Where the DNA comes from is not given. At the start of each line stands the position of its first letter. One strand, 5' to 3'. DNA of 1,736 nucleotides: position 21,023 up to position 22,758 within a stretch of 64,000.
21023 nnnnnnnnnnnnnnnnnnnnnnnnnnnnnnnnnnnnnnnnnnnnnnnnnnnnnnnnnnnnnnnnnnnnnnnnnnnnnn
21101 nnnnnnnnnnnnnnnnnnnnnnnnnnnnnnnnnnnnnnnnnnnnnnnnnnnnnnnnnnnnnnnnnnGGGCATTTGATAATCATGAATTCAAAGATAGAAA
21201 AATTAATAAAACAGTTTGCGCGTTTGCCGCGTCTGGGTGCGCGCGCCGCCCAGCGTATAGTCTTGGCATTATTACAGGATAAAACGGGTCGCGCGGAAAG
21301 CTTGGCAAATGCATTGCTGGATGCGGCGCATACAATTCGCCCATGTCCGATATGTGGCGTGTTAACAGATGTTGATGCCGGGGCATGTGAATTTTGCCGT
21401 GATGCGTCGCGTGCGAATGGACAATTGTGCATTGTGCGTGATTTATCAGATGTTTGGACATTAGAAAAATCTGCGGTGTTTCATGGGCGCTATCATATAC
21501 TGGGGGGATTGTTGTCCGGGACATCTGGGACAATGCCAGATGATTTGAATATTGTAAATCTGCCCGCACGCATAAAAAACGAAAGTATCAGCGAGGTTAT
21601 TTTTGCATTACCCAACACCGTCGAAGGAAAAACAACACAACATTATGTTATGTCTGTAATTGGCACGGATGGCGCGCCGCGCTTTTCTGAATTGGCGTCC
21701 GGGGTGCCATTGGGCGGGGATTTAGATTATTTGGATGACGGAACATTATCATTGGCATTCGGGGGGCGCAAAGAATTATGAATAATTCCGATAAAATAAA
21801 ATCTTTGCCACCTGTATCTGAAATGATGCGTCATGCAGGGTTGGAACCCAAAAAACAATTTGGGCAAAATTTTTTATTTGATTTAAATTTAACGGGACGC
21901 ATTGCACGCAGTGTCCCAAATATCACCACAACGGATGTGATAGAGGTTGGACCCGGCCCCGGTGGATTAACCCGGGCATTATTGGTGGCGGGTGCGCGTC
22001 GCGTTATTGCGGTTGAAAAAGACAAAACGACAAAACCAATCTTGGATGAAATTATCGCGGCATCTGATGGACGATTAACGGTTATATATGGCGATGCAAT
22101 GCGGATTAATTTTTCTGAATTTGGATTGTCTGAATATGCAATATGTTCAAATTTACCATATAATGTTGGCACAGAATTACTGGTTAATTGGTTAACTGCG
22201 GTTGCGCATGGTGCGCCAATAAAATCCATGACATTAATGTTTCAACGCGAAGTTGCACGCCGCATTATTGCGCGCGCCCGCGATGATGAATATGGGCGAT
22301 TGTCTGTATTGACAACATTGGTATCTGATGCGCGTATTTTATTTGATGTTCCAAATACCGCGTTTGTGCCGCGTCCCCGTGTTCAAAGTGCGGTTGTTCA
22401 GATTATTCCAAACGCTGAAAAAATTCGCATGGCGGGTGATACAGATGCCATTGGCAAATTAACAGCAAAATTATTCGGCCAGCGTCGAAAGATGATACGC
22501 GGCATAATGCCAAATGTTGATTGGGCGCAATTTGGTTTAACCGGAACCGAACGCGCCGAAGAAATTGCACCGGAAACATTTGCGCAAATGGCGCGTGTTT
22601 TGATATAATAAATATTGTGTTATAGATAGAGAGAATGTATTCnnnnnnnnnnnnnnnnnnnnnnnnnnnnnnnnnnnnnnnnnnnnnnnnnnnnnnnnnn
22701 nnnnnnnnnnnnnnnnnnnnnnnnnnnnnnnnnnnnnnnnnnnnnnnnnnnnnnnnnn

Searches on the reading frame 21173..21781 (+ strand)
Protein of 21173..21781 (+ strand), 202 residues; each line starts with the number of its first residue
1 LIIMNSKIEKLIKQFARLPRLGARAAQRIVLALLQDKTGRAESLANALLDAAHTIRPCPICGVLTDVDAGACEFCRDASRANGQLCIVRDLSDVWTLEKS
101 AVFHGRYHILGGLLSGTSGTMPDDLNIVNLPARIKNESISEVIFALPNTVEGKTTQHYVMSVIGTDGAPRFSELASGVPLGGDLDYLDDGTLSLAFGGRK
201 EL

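Call 66: search_protein_families(library=pfam, proteins=[window:21173-21781:+], max_evalue=0.00001)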
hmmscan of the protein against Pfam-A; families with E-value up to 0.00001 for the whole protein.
window:21173-21781:+ (202 aa): 3 families
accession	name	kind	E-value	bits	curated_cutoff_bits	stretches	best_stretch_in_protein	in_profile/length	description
PF13662.12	Toprim_4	-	8.4e-18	64.8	25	1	84-161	2-72/85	Toprim domain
PF21176.3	RecR_HhH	-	1.5e-09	37.9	27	1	8-51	1-44/45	RecR, helix-hairpin-helix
PF21175.2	RecR_C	-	3.6e-09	36.3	22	1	177-200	1-24/24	RecR, C-terminal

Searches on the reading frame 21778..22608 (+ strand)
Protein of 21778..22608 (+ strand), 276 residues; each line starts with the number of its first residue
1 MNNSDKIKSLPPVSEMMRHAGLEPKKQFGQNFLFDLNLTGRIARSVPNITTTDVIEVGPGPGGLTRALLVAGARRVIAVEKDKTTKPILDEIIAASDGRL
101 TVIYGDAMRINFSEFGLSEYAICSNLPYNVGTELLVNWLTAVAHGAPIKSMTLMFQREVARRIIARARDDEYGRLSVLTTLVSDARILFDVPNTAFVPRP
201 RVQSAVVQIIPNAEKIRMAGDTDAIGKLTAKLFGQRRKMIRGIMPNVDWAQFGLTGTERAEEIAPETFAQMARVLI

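Call 66: search_protein_families(library=pfam, proteins=[window:21778-22608:+], max_evalue=0.00001)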
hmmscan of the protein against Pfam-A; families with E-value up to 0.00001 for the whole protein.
window:21778-22608:+ (276 aa): 1 family
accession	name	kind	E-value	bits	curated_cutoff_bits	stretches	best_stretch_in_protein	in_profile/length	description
PF00398.26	RrnaAD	-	3.6e-44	151.3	24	1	25-273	5-259/263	Ribosomal RNA adenine dimethylase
